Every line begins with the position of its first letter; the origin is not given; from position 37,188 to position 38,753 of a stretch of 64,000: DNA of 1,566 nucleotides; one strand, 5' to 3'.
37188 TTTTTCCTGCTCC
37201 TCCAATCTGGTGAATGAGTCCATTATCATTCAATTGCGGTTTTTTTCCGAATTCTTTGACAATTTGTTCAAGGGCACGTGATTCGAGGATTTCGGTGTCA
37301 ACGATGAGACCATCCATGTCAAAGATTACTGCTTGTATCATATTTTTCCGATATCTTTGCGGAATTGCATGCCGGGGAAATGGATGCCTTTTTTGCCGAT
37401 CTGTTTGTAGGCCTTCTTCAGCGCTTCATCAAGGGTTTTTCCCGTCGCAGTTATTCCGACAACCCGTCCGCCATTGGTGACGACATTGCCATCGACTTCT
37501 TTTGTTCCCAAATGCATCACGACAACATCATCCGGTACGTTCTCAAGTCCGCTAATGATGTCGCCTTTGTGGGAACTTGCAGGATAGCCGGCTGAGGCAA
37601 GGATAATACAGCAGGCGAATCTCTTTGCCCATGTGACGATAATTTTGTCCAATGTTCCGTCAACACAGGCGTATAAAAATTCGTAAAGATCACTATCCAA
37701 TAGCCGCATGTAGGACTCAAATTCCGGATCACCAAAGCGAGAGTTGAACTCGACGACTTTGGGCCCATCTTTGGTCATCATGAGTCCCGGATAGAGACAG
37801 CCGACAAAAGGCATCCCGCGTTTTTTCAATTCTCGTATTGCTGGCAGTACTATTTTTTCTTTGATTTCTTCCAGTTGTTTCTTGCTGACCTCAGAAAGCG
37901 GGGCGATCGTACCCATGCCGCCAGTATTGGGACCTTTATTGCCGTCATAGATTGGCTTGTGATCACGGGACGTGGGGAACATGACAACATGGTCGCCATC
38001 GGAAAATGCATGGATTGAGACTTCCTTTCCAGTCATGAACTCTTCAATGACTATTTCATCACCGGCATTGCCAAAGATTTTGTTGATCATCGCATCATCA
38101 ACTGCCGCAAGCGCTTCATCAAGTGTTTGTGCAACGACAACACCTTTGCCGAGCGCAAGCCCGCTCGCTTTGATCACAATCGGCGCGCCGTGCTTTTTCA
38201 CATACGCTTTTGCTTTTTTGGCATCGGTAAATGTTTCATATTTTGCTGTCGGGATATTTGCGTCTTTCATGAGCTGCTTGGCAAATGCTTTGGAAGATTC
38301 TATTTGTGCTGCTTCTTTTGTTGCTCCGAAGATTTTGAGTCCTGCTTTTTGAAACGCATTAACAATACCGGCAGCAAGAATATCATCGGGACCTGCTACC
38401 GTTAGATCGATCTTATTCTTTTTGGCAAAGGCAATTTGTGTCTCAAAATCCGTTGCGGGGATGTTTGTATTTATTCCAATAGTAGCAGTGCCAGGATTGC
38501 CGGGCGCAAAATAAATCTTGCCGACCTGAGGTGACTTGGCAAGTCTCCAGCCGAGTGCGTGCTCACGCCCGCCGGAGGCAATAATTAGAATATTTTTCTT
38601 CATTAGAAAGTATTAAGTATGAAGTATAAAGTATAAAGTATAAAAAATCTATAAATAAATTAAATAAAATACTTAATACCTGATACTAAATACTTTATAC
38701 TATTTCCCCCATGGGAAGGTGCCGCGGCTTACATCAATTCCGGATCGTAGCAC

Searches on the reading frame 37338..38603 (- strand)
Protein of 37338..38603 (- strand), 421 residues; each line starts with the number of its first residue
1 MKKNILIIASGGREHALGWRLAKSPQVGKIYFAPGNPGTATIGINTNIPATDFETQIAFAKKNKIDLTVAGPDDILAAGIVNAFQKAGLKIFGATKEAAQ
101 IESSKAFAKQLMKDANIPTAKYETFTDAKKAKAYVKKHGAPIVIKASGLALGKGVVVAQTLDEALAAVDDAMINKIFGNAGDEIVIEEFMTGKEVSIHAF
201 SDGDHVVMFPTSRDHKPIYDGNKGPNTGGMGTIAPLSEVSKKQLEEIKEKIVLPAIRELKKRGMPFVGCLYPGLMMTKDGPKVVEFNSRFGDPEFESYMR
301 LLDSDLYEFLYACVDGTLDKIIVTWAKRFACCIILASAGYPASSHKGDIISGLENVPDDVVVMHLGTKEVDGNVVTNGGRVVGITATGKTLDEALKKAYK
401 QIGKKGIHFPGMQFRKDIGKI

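Call 33: search_protein_families(library=pfam, proteins=[window:37338-38603:-])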
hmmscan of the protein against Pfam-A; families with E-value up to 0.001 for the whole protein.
window:37338-38603:- (421 aa): 9 families
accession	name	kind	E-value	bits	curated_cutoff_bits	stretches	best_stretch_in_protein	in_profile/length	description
PF01071.24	GARS_A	-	9.1e-77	257.7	27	1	103-294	1-193/194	Phosphoribosylglycinamide synthetase, ATP-grasp (A) domain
PF02844.21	GARS_N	-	1.4e-35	122.4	29.5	1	4-102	2-100/100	Phosphoribosylglycinamide synthetase, N domain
PF02843.22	GARS_C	-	1.4e-29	102.7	34.8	1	330-420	1-91/92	Phosphoribosylglycinamide synthetase, C domain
PF02786.22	CPSase_L_D2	-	1.6e-09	38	19.8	1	105-260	2-153/211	Carbamoyl-phosphate synthase L chain, ATP binding domain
PF07478.18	Dala_Dala_lig_C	-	4.9e-06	26.6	24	1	111-264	1-154/204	D-ala D-ala ligase C-terminus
PF02222.28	ATP-grasp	-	6e-06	26.5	27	1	111-210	2-98/179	ATP-grasp domain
PF02655.19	ATP-grasp_3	-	1e-05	26.1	23.2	1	108-291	8-158/160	ATP-grasp domain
PF08443.16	RimK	-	4e-05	23.7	21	1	104-206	3-99/188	RimK-like ATP-grasp domain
PF14397.11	ATPgrasp_ST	-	0.00016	21.4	31.4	0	103-163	20-86/278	Sugar-transfer associated ATP-grasp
